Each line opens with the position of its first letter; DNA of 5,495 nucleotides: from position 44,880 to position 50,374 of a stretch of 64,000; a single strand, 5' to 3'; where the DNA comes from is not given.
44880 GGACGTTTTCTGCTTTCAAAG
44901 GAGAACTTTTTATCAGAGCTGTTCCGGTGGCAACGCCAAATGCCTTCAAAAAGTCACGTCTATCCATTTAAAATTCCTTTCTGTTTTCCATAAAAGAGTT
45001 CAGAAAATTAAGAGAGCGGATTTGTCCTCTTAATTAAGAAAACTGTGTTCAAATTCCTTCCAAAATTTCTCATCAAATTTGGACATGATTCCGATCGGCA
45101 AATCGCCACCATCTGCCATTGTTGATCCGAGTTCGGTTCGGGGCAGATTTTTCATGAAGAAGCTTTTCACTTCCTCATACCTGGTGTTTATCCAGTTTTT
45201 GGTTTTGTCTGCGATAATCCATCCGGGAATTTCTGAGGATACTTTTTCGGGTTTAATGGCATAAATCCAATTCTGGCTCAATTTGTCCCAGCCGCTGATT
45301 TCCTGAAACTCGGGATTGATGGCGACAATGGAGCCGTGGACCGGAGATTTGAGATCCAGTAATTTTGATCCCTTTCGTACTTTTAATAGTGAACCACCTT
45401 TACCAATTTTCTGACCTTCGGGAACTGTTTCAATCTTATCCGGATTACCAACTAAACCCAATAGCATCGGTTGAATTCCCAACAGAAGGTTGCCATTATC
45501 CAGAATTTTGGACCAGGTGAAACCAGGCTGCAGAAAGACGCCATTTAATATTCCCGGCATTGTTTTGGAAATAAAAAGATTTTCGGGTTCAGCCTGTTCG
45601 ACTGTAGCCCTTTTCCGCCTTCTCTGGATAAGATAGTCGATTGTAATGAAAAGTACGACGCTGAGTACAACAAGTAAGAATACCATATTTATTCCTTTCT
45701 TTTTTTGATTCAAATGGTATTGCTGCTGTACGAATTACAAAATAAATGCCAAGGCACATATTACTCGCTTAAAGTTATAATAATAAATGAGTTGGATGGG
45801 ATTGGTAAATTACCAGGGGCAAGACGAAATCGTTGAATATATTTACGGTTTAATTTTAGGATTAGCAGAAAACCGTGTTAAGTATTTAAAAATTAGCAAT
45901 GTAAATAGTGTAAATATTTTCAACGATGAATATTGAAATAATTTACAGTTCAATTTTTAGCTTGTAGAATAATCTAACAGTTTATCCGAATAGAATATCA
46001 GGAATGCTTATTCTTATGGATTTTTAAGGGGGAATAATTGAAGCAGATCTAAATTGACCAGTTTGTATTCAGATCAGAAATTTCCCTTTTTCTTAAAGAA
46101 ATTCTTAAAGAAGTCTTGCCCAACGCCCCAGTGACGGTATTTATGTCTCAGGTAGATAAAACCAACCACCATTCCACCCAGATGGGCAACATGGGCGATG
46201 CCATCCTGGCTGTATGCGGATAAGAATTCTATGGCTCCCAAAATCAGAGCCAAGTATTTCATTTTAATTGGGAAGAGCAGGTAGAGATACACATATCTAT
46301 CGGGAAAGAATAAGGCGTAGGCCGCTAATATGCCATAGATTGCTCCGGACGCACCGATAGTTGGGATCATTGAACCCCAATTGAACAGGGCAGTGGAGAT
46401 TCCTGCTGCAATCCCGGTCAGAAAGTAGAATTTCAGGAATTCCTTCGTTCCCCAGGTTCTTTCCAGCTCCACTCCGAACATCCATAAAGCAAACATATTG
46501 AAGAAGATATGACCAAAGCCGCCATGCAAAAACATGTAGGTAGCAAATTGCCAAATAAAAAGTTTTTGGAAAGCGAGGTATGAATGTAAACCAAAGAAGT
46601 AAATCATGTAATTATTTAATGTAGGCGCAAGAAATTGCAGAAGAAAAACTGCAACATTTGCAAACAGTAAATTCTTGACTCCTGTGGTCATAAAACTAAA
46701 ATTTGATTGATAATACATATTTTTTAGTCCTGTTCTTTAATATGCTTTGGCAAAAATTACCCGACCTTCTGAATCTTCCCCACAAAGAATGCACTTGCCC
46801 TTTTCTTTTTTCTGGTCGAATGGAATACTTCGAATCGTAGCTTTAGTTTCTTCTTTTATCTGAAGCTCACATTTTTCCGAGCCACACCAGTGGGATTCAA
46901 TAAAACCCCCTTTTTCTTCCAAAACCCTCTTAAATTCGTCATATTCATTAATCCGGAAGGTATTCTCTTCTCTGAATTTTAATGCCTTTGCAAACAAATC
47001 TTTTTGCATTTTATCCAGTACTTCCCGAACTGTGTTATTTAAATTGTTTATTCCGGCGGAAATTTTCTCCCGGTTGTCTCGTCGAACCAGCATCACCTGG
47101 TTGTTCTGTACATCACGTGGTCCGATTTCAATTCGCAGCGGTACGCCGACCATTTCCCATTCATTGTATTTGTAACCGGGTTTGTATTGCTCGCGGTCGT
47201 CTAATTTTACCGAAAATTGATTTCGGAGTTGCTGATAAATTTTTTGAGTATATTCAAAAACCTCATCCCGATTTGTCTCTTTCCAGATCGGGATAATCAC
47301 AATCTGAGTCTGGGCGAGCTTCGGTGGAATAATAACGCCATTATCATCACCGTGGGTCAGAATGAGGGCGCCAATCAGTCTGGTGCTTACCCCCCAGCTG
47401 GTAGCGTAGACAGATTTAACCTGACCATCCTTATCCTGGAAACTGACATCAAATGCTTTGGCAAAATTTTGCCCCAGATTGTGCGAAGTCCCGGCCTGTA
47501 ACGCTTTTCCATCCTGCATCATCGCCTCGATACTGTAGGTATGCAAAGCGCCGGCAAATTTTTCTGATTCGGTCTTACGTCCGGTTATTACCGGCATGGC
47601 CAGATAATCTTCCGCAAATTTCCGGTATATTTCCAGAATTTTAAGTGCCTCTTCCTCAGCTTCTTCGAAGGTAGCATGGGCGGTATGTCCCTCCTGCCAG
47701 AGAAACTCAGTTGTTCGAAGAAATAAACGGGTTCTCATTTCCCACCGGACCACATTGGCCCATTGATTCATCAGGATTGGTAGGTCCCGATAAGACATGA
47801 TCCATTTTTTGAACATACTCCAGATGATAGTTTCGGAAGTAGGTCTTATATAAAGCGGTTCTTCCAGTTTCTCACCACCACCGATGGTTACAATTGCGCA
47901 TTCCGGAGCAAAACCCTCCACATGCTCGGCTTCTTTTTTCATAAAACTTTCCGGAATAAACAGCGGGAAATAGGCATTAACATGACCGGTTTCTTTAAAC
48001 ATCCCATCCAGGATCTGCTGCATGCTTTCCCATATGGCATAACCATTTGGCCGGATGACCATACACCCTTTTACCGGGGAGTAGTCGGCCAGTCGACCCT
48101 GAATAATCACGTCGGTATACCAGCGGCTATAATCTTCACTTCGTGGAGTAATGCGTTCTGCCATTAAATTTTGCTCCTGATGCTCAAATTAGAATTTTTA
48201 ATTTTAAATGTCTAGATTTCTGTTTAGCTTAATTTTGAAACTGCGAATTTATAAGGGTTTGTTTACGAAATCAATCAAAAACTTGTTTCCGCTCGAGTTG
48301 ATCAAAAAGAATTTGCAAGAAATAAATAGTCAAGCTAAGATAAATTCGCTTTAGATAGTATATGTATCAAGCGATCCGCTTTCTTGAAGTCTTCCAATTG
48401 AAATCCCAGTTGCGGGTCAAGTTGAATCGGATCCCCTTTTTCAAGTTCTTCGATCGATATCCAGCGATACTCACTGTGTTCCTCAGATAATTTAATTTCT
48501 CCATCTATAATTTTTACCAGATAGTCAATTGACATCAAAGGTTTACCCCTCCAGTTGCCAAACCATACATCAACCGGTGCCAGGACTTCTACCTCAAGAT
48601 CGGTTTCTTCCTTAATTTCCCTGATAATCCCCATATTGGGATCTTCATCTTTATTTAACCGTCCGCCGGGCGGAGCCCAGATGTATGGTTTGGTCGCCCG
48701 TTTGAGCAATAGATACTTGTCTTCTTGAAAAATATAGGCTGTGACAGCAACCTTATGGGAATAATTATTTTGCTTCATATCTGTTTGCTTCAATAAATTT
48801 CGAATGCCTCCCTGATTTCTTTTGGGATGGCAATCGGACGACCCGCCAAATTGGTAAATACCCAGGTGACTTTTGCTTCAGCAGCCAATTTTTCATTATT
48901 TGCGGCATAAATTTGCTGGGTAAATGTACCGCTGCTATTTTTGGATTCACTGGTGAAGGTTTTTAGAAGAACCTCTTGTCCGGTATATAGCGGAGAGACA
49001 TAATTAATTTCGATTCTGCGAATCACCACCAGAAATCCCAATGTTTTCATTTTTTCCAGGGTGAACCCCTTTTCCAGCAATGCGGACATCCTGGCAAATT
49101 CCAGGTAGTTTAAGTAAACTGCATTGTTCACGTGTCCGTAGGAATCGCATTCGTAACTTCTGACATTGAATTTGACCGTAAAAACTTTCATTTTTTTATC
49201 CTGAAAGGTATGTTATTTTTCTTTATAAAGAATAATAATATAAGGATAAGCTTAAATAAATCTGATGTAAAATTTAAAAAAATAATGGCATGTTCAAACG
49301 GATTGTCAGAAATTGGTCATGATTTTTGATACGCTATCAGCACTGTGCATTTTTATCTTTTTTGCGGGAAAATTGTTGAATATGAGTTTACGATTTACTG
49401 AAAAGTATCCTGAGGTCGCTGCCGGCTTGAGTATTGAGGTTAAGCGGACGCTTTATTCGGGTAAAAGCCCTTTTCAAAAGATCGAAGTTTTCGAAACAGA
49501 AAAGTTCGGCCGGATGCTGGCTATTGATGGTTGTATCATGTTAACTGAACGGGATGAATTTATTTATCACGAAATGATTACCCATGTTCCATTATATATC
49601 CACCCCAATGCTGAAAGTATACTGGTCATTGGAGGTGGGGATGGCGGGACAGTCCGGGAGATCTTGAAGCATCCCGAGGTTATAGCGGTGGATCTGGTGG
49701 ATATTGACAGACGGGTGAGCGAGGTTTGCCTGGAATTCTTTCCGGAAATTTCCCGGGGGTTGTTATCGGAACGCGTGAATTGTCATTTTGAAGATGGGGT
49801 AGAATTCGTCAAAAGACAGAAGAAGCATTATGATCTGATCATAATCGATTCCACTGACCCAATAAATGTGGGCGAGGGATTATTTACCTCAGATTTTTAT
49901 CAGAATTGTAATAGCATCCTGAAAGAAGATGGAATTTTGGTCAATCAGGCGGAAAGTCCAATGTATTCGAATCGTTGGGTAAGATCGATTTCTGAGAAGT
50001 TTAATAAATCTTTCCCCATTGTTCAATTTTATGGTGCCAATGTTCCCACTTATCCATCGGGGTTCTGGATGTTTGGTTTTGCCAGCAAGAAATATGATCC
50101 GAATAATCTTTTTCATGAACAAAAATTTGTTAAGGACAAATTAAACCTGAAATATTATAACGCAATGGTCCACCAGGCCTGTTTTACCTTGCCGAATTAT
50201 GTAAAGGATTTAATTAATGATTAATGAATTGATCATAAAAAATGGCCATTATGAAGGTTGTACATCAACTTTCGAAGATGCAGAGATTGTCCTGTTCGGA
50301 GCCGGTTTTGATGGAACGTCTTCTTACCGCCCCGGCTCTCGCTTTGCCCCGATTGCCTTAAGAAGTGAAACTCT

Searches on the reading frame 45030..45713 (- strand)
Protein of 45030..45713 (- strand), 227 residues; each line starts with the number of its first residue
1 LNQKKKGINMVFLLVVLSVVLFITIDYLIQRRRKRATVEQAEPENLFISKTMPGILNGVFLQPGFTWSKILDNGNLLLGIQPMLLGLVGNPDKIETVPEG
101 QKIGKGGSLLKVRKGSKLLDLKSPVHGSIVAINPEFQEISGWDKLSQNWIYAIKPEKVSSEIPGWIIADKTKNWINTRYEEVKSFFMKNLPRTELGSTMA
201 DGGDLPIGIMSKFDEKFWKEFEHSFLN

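Call 27: search_protein_families(library=pfam, proteins=[window:45030-45713:-], max_evalue=0.001)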
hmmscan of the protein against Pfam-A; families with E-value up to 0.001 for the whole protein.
window:45030-45713:- (227 aa): 1 family
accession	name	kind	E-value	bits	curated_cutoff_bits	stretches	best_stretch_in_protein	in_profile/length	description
PF01597.25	GCV_H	-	4.4e-05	23.8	22.2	1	67-160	9-105/122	Glycine cleavage H-protein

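Call 30: search_protein_families(library=ncbifam, proteins=[window:45030-45713:-], max_evalue=0.001)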
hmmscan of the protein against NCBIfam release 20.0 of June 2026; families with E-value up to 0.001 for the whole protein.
window:45030-45713:- (227 aa): 1 family
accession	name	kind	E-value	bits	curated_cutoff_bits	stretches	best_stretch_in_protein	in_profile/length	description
NF002270.0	PRK01202.1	subfamily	0.00014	21.6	117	1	66-172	15-123/129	glycine cleavage system protein GcvH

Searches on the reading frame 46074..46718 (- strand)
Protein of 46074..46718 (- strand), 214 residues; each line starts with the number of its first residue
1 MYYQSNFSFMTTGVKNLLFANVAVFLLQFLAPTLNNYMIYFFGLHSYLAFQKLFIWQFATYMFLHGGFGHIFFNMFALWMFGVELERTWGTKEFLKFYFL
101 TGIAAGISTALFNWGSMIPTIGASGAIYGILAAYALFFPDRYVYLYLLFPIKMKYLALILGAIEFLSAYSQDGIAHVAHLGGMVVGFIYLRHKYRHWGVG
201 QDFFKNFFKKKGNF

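Call 27: search_protein_families(library=pfam, proteins=[window:46074-46718:-], max_evalue=0.001)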
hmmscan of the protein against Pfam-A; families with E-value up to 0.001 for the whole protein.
window:46074-46718:- (214 aa): 2 families
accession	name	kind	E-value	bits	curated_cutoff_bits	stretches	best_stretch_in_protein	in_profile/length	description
PF01694.28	Rhomboid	-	1.9e-33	116.1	22.6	1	55-190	4-137/143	Rhomboid domain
PF08551.15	DUF1751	-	2.1e-08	35.1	22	1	53-114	6-67/99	Eukaryotic integral membrane protein (DUF1751)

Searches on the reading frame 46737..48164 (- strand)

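Call 27: search_protein_families(library=pfam, proteins=[window:46737-48164:-], max_evalue=0.001)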
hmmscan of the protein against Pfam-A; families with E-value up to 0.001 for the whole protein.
window:46737-48164:- (475 aa): 3 families
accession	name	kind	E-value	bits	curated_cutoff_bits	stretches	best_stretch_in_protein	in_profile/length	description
PF09180.16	ProRS-C_1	-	4.5e-26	91.2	31.5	1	408-475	1-71/71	Prolyl-tRNA synthetase, C-terminal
PF00587.30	tRNA-synt_2b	-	2.1e-22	80.5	29.3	1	100-268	7-176/179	tRNA synthetase class II core domain (G, H, P, S and T)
PF03129.25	HGTP_anticodon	-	2.5e-21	76.1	21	1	287-381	1-93/94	Anticodon binding domain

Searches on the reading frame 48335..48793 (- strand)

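Call 27: search_protein_families(library=pfam, proteins=[window:48335-48793:-], max_evalue=0.001)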
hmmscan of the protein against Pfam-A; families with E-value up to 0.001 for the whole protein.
window:48335-48793:- (152 aa): 1 family
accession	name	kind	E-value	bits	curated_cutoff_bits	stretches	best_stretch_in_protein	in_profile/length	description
PF00293.34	NUDIX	-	1.3e-16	61.3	21.1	1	13-120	2-123/134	NUDIX domain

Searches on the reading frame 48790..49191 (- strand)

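Call 27: search_protein_families(library=pfam, proteins=[window:48790-49191:-], max_evalue=0.001)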
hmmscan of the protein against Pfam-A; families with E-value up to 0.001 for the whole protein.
window:48790-49191:- (133 aa): 4 families
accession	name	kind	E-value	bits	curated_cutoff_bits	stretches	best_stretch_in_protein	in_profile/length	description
PF13279.12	4HBT_2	-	7.1e-22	78.6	25.5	1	10-130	1-122/122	Thioesterase-like superfamily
PF03061.28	4HBT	-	1e-13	51.8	20.6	1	18-101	1-77/79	Thioesterase superfamily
PF01643.23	Acyl-ACP_TE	-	4.3e-07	30.2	23.7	1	2-129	2-130/131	Acyl-ACP thioesterase N-terminal domain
PF20791.3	Acyl-ACP_TE_C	-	1e-06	29.3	21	1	6-110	10-99/101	Acyl-ACP thioesterase C-terminal domain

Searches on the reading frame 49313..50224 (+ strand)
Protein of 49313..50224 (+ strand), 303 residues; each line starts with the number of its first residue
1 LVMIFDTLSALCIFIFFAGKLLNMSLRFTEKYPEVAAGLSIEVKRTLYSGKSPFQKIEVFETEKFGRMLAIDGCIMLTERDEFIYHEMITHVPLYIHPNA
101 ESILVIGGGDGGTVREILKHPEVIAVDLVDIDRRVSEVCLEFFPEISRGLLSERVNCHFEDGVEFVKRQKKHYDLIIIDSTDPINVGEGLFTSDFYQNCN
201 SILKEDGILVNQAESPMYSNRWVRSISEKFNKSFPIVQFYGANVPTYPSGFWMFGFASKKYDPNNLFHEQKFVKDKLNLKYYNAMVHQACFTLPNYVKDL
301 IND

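Call 57: search_protein_families(library=pfam, proteins=[window:49313-50224:+], max_evalue=0.00001)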
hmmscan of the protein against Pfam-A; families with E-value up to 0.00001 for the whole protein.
window:49313-50224:+ (303 aa): 2 families
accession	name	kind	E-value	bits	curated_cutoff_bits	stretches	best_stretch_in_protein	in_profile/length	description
PF01564.23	Spermine_synth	-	2.7e-60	203.6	22.9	1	82-260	1-179/186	Spermine/spermidine synthase domain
PF17284.7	Spermine_synt_N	-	9.9e-17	61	22.1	1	28-79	3-53/53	Spermidine synthase tetramerisation domain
